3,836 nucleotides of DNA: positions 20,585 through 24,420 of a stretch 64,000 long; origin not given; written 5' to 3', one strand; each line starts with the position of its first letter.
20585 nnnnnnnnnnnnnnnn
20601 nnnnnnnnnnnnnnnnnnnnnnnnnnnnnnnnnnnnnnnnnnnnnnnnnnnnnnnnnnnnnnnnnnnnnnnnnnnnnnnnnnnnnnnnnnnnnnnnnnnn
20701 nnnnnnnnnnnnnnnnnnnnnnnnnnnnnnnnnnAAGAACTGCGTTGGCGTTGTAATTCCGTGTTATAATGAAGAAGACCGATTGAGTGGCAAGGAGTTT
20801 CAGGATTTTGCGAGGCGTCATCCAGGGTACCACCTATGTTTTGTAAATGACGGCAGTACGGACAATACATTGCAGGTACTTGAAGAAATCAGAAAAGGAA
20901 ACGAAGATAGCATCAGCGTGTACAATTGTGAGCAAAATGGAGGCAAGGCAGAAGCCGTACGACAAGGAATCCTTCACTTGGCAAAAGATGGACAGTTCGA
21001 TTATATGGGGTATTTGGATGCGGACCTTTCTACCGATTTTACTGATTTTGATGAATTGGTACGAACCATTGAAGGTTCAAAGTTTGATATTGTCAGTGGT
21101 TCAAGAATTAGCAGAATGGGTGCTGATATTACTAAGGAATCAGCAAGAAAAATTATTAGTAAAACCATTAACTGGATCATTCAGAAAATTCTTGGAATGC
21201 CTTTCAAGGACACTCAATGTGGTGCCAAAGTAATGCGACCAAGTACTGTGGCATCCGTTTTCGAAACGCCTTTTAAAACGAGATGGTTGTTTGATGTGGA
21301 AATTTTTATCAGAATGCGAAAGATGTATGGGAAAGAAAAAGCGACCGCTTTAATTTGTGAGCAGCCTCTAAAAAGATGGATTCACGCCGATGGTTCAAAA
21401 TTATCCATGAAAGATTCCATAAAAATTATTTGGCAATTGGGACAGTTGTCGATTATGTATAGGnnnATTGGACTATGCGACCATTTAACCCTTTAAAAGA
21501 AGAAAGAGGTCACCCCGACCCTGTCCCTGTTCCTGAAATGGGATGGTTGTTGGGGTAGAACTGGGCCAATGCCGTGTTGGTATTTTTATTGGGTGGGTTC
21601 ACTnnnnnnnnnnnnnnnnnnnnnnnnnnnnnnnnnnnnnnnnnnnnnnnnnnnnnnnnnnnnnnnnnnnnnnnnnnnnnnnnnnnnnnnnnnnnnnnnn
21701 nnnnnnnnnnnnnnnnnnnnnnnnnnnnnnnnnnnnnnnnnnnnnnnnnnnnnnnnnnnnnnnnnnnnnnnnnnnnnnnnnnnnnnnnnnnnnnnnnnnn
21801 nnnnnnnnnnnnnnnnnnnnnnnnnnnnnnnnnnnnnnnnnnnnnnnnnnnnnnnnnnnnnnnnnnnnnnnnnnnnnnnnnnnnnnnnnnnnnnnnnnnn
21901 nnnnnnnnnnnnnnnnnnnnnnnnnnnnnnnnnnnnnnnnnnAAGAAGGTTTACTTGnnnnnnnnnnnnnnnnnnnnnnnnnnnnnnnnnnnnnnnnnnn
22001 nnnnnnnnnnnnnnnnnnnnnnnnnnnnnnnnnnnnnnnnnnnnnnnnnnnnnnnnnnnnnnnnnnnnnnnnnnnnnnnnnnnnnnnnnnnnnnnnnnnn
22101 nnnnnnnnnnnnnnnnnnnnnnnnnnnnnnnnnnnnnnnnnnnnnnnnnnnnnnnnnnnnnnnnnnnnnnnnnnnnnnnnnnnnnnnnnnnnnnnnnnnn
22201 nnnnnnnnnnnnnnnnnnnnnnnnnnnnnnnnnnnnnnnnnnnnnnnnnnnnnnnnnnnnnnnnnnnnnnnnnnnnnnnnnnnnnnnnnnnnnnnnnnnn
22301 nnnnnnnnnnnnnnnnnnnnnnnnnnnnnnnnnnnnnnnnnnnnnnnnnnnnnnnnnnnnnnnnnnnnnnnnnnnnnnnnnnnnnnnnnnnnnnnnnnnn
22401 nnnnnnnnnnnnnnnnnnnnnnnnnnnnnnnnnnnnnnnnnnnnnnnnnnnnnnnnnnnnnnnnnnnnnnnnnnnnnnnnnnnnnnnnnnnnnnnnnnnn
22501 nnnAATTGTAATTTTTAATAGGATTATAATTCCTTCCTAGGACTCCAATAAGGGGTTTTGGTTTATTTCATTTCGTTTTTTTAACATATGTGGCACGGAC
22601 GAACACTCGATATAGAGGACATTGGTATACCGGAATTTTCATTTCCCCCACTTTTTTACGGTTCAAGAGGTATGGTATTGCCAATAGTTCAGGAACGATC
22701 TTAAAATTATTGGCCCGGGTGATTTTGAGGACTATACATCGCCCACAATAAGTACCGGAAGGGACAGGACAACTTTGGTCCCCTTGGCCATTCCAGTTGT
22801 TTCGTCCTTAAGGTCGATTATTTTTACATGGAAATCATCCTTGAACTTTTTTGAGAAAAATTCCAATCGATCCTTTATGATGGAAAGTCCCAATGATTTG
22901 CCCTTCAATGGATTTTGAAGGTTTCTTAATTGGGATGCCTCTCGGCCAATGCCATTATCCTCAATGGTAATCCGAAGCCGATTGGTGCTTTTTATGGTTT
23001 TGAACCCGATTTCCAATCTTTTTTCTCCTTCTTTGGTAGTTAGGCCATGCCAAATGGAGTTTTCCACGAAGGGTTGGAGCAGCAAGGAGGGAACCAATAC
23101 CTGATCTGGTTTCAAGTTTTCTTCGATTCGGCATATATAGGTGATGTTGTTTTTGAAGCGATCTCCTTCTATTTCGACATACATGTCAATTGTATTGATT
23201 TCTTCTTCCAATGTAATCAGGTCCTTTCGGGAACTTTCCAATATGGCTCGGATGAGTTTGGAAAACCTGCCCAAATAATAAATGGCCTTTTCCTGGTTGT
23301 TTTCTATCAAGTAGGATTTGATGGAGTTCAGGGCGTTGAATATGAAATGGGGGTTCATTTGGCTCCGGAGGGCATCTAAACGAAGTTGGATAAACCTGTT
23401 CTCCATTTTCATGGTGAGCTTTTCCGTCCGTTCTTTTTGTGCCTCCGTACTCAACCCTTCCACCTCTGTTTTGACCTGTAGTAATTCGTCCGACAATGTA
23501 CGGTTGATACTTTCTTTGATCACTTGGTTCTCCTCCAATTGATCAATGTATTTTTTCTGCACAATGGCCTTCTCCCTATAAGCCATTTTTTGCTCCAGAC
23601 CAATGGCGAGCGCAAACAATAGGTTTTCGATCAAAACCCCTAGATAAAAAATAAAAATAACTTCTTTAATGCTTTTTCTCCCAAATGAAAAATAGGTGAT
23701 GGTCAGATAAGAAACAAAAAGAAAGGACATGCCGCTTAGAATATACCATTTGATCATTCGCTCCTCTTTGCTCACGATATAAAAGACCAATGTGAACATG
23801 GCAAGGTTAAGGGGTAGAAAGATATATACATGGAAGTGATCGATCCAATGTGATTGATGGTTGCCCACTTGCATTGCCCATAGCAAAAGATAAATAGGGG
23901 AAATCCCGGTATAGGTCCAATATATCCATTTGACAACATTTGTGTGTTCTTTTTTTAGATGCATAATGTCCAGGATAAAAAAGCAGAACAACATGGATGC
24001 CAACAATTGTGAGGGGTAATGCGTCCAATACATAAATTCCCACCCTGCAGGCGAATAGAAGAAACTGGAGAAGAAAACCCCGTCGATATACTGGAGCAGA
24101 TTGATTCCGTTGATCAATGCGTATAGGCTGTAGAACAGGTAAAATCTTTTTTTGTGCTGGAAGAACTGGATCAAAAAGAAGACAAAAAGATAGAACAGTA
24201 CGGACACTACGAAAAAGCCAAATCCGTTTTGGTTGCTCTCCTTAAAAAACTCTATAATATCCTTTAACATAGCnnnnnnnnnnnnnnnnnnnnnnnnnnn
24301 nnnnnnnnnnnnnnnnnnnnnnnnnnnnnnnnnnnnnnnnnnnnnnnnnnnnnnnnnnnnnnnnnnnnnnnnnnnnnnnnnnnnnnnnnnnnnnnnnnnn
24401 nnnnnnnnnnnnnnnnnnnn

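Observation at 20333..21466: Phosphorylation-gated lipid-sugar synthase (REC-GT2 fusion)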

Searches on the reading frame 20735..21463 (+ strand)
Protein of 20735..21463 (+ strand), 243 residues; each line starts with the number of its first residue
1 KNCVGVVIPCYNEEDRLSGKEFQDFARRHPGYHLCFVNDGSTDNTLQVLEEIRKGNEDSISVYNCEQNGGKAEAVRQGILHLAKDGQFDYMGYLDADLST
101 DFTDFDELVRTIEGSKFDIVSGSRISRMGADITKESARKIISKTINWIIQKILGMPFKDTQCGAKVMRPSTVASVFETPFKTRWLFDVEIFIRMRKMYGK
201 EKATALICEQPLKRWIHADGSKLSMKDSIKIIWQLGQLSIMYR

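Call 9: search_solved_structures(query=window:20735-21463:+, max_evalue=0.01, show_alignments=3)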
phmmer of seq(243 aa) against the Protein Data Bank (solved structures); distinct sequences matched with E-value up to 0.01: 13.
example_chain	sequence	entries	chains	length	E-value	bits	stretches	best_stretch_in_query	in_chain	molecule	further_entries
5ekp_C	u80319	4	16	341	5.3e-09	39.3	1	5-191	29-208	Uncharacterized glycosyltransferase sll0501 | Glycosyltransferase sll0501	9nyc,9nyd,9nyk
5eke_A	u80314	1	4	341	5.3e-09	39.3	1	5-191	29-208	Uncharacterized glycosyltransferase sll0501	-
9nye_A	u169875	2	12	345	5.5e-09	39.3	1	5-191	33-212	Glycosyltransferase sll0501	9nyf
9hwj_A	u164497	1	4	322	1.6e-08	37.7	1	4-175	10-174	Undecaprenyl-phosphate 4-deoxy-4-formamido-L-arabinose transferase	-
9bhc_C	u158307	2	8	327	2.6e-07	33.8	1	4-172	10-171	Undecaprenyl-phosphate 4-deoxy-4-formamido-L-arabinose transferase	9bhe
8vxh_A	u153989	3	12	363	3.4e-07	33.4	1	4-172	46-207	Undecaprenyl-phosphate 4-deoxy-4-formamido-L-arabinose transferase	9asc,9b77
5mlz_A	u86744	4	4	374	5.6e-05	26.1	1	4-190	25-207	Dolichol monophosphate mannose synthase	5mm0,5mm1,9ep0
3l7j_A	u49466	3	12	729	0.00019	24.4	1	3-97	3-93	Teichoic acid biosynthesis protein F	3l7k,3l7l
3l7i_A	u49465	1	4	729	0.00019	24.4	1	3-97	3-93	Teichoic acid biosynthesis protein F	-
3l7m_A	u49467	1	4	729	0.00019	24.4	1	3-97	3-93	Teichoic acid biosynthesis protein F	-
5hea_A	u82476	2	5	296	0.0005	23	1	4-113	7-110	Putative glycosyltransferase (GalT1)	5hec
8bz8_A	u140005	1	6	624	0.0005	23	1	4-127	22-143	Glycosyltransferase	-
8bz4_A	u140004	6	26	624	0.0005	23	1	4-127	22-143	Glycosyltransferase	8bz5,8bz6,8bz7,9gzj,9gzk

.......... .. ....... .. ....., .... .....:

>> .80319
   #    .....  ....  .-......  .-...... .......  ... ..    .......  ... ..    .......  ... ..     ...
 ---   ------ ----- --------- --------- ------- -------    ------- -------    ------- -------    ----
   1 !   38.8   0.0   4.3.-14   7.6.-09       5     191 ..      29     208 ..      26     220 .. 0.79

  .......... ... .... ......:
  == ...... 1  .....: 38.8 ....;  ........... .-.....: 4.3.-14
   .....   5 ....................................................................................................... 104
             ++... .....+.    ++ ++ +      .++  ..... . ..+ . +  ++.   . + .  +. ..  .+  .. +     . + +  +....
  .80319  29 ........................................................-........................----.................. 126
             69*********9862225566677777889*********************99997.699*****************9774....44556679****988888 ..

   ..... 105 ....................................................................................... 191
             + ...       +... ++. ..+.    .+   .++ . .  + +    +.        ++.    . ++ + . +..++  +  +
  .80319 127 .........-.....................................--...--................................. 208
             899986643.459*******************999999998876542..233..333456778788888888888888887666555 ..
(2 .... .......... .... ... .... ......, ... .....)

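Call 10: search_protein_families(library=ncbifam, proteins=[window:20735-21463:+], max_evalue=0.01)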
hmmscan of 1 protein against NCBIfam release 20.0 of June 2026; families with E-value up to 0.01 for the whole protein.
seq(243 aa): 12 families
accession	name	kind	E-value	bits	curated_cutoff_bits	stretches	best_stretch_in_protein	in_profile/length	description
TIGR03937.1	PgaC_IcaA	equivalog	1e-14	54.3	422.3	1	3-112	46-150/407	poly-beta-1,6-N-acetyl-D-glucosamine synthase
NF007986.1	PRK10714.1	equivalog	1.7e-13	50.3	529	1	4-176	8-173/316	undecaprenyl-phosphate 4-deoxy-4-formamido-L-arabinose transferase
NF047588.1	GlcsyltransPgfSStrep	equivalog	5.6e-09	35.6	500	1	4-173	3-165/308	glycosyltransferase PgfS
NF058614.1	PPMAGASynPpgS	equivalog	1.7e-08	34.1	370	1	5-168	3-158/226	polyprenyl-phospho-N-acetylgalactosaminyl synthase PpgS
TIGR04182.1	glyco_TIGR04182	equivalog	2.5e-07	30.4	325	1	4-238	2-217/293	S-layer glycoprotein N-glycosyltransferase AglJ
NF007482.0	PRK10073.1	equivalog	1.4e-06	27.5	423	1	2-121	6-119/334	glycosyltransferase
NF047683.1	TeichurnBiosyTuaG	equivalog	1.9e-06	27.7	400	1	2-99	6-98/252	teichuronic acid biosynthesis protein TuaG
TIGR03469.1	HpnB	hypoth_equivalog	4.6e-05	22.6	379.25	1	4-121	46-169/386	hopene-associated glycosyltransferase HpnB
TIGR04283.1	glyco_like_mftF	equivalog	0.00023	20.8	182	1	5-81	2-70/221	TIGR04283 family arsenosugar biosynthesis glycosyltransferase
NF041875.1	EPS_EpsD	equivalog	0.00034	20.1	370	1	5-80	2-76/325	exopolysaccharide biosynthesis glycosyltransferase EpsD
TIGR03111.1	glyc2_xrt_Gpos1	hypoth_equivalog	0.00093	18.1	363.95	1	4-114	51-158/439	TIGR03111 family XrtG-associated glycosyltransferase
NF038302.1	EPS_HpsE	equivalog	0.0013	17.8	300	1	5-98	4-97/307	hormogonium polysaccharide biosynthesis glycosyltransferase HpsE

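Call 75: search_protein_representatives(protein=window:20735-21463:+)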
Query: 243 residues. Proteins with E-value up to 0.001 (for the whole library): 20054; up to 1e-10: 4952; up to 1e-30: 681. The best 150 are listed.
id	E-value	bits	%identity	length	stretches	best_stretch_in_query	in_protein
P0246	7.6e-101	353.1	66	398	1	2-242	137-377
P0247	3.5e-81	288.8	56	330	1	4-242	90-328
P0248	3.7e-81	288.7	55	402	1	3-239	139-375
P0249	6.4e-81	287.9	56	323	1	5-238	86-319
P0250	5.0e-79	281.7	54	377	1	3-238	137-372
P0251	7.1e-67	241.9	47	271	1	5-243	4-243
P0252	5.2e-64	232.5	46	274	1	4-237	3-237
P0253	8.1e-62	225.4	45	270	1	5-242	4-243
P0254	9.0e-60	218.7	44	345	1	5-242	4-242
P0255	9.9e-58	212.0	41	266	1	6-242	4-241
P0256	7.5e-57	209.1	43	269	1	5-242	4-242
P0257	1.0e-55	205.4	44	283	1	5-242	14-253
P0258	1.7e-55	204.7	42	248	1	2-237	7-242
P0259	2.5e-55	204.1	44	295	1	5-243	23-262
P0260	1.4e-53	198.4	41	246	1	3-243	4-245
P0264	3.3e-52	193.9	40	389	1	2-243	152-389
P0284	1.2e-47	179.0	37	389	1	3-243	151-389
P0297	7.3e-46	173.1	41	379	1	1-242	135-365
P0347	2.0e-43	165.2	36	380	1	1-238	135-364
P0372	1.6e-42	162.1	38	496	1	6-242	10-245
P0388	6.6e-42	160.2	42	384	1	6-229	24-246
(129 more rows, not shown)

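Call 76: search_protein_families(library=pfam, proteins=[P0246, P0248, P0250, P0264, P0284, P0297, P0347, P0372, P0388, P0254], max_evalue=0.001)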
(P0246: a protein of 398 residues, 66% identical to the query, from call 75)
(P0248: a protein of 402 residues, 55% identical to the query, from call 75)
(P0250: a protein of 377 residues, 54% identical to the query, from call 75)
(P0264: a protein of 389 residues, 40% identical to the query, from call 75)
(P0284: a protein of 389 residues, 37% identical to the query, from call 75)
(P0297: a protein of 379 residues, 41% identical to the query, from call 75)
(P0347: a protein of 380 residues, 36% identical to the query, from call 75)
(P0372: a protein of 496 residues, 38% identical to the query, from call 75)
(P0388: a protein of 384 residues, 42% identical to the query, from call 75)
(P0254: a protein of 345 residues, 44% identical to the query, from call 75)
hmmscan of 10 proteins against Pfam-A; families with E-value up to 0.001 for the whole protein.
P0246 (398 aa): 3 families
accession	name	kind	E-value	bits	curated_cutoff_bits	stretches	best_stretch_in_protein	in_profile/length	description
PF00072.30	Response_reg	-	3.1e-24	85.7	30.2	1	3-114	1-111/111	Response regulator receiver domain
PF00535.33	Glycos_transf_2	-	8.6e-21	75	23.3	1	141-307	2-164/168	Glycosyl transferase family 2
PF13641.12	Glyco_tranf_2_3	-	6.3e-06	26.8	27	1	139-265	3-129/230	Glycosyltransferase like family 2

P0248 (402 aa): 3 families
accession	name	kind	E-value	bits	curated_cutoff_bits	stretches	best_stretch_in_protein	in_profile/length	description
PF00072.30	Response_reg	-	4.9e-25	88.3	30.2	1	4-112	1-108/111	Response regulator receiver domain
PF00535.33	Glycos_transf_2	-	6e-22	78.8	23.3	1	142-307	2-163/168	Glycosyl transferase family 2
PF13641.12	Glyco_tranf_2_3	-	6e-05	23.6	27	1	139-233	2-96/230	Glycosyltransferase like family 2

P0250 (377 aa): 4 families
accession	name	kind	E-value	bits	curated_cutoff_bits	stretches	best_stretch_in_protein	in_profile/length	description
PF00535.33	Glycos_transf_2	-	5.5e-20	72.4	23.3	1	140-282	2-140/168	Glycosyl transferase family 2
PF00072.30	Response_reg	-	3.4e-08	34.1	30.2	1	3-106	1-104/111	Response regulator receiver domain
PF13641.12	Glyco_tranf_2_3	-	2.7e-05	24.7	27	1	135-256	1-120/230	Glycosyltransferase like family 2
PF10111.15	Glyco_tranf_2_2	-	7.4e-05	22.8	27.3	1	140-242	2-102/276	Glycosyltransferase like family 2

P0264 (389 aa): 2 families
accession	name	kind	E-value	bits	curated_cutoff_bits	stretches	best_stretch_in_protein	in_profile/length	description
PF00072.30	Response_reg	-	7.8e-20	71.5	30.2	1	3-129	1-110/111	Response regulator receiver domain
PF00535.33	Glycos_transf_2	-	2.3e-05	24.8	23.3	1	156-322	2-168/168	Glycosyl transferase family 2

P0284 (389 aa): 1 family
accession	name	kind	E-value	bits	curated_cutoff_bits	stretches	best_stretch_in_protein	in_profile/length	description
PF00072.30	Response_reg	-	1e-21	77.6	30.2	1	3-128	1-110/111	Response regulator receiver domain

P0297 (379 aa): 2 families
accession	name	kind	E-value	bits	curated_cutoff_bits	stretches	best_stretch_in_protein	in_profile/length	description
PF00072.30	Response_reg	-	7.8e-24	84.4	30.2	1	3-113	1-110/111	Response regulator receiver domain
PF00535.33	Glycos_transf_2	-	3.8e-07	30.6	23.3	1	140-259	2-116/168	Glycosyl transferase family 2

P0347 (380 aa): 2 families
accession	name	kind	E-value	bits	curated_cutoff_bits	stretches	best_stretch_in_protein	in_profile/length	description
PF00072.30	Response_reg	-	1.9e-24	86.4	30.2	1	3-113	1-110/111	Response regulator receiver domain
PF00535.33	Glycos_transf_2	-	2.9e-06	27.8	23.3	1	141-215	3-76/168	Glycosyl transferase family 2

P0372 (496 aa): 6 families
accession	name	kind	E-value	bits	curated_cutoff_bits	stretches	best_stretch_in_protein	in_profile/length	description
PF00535.33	Glycos_transf_2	-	5.5e-18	65.9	23.3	1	9-179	1-168/168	Glycosyl transferase family 2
PF13489.12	Methyltransf_23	-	3.4e-12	46.9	27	1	272-427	3-161/164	Methyltransferase domain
PF08241.18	Methyltransf_11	-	3.4e-09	37.7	21.2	1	297-388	2-94/95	Methyltransferase domain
PF08242.18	Methyltransf_12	-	1.9e-08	35.4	30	1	297-387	2-98/98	Methyltransferase domain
PF13641.12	Glyco_tranf_2_3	-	7.4e-06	26.6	27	1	8-139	3-135/230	Glycosyltransferase like family 2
PF13649.12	Methyltransf_25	-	1.8e-05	25.8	27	1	295-385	1-97/97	Methyltransferase domain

P0388 (384 aa): 2 families
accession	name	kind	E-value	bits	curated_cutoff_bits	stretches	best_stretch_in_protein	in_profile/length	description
PF00535.33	Glycos_transf_2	-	1.2e-18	68.1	23.3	1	23-186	1-160/168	Glycosyl transferase family 2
PF10111.15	Glyco_tranf_2_2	-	1.1e-05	25.5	27.3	1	37-132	23-109/276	Glycosyltransferase like family 2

P0254 (345 aa): 1 family
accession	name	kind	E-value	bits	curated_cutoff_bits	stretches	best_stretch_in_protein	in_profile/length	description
PF00535.33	Glycos_transf_2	-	1.2e-16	61.5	23.3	1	5-172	2-164/168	Glycosyl transferase family 2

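Call 78: list_cluster_members(proteins=[P0264, P0284, P0297, P0347, P0250, P0248])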
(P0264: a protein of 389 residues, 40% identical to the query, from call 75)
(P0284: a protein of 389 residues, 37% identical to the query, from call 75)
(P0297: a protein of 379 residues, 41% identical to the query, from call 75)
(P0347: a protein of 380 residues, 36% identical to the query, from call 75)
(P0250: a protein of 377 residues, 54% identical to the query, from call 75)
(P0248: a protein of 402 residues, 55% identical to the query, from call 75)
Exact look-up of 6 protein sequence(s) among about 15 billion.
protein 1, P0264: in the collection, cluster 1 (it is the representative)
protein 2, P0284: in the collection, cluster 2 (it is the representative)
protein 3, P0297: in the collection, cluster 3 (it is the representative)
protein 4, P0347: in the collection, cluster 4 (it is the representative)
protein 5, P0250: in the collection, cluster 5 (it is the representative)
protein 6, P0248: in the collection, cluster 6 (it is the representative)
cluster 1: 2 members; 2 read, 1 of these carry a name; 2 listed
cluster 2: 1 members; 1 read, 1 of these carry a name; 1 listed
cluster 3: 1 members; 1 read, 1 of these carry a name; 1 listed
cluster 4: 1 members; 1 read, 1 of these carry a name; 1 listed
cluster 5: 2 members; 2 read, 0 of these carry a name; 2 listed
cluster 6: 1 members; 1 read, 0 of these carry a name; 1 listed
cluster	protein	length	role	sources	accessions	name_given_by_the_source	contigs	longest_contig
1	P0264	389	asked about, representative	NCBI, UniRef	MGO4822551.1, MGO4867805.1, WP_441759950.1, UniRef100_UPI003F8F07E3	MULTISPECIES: response regulator [unclassified Flavobacterium] | response regulator n=1 Tax=unclassified Flavobacterium TaxID=196869 RepID=UPI003F8F07E3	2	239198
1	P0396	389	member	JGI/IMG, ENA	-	-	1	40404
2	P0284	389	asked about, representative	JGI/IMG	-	DNA-binding response OmpR family regulator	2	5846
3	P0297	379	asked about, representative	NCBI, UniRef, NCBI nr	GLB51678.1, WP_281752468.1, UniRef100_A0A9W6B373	transcriptional regulator [Neptunitalea chrysea] | Transcriptional regulator n=1 Tax=Neptunitalea chrysea TaxID=1647581 ... | response regulator [Neptunitalea chrysea]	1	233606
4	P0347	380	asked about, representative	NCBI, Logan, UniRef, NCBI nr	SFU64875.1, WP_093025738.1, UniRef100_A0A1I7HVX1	Glycosyl transferase family 2 [Pustulibacterium marinum] | Glycosyl transferase family 2 n=1 Tax=Pustulibacterium marinum TaxID=1224947 ... | response regulator [Pustulibacterium marinum]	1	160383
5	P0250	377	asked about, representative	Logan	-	-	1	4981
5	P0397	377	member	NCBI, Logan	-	-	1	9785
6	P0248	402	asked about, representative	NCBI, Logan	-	-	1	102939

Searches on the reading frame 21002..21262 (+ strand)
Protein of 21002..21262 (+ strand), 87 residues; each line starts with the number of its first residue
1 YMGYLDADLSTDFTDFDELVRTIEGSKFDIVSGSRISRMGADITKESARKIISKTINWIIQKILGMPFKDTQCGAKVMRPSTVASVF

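Call 91: search_solved_structures(query=window:21002-21262:+, max_evalue=10, show_alignments=5)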
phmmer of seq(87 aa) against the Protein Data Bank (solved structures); distinct sequences matched with E-value up to 10: 2.
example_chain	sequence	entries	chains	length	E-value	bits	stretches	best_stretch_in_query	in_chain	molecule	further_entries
9bhc_C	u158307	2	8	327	1.2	12.8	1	5-79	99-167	Undecaprenyl-phosphate 4-deoxy-4-formamido-L-arabinose transferase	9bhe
8vxh_A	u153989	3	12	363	1.4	12.6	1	5-79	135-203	Undecaprenyl-phosphate 4-deoxy-4-formamido-L-arabinose transferase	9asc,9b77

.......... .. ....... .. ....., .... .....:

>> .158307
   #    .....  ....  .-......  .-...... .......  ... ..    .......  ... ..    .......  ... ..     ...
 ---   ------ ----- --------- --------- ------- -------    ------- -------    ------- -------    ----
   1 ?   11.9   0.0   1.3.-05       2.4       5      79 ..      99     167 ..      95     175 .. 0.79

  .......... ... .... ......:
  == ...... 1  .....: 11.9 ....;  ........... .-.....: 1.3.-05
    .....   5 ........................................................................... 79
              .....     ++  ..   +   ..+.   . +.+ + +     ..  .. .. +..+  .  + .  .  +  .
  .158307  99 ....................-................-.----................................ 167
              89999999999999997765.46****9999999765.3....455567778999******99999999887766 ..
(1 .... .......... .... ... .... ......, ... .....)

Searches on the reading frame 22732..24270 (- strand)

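Call 5: search_protein_families(library=pfam, proteins=[window:22732-24270:-], max_evalue=0.01)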
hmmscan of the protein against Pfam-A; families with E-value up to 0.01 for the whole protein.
window:22732-24270:- (512 aa): 3 families
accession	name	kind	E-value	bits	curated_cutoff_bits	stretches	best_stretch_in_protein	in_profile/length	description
PF06580.19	His_kinase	-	8.8e-23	80.8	25.2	1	297-375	2-80/81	Histidine kinase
PF07695.17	7TMR-DISM_7TM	-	1.4e-12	48.5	29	1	19-224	6-203/205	7TM diverse intracellular signalling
PF02518.31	HATPase_c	-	3.7e-06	27.8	26.4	1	397-506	9-109/111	Histidine kinase-, DNA gyrase B-, and HSP90-like ATPase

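Call 6: search_protein_families(library=ncbifam, proteins=[window:22732-24270:-], max_evalue=0.01)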
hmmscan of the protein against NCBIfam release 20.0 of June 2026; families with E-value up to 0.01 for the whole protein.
window:22732-24270:- (512 aa): 2 families
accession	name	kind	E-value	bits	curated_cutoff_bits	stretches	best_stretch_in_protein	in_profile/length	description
NF008468.0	PRK11360.1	equivalog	0.00027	19.4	646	1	371-465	482-579/616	two-component system sensor histidine kinase AtoS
NF045900.1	HisKinCpxALeg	equivalog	0.0051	15.6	800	1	267-455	207-401/451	two-component system sensor histidine kinase CpxA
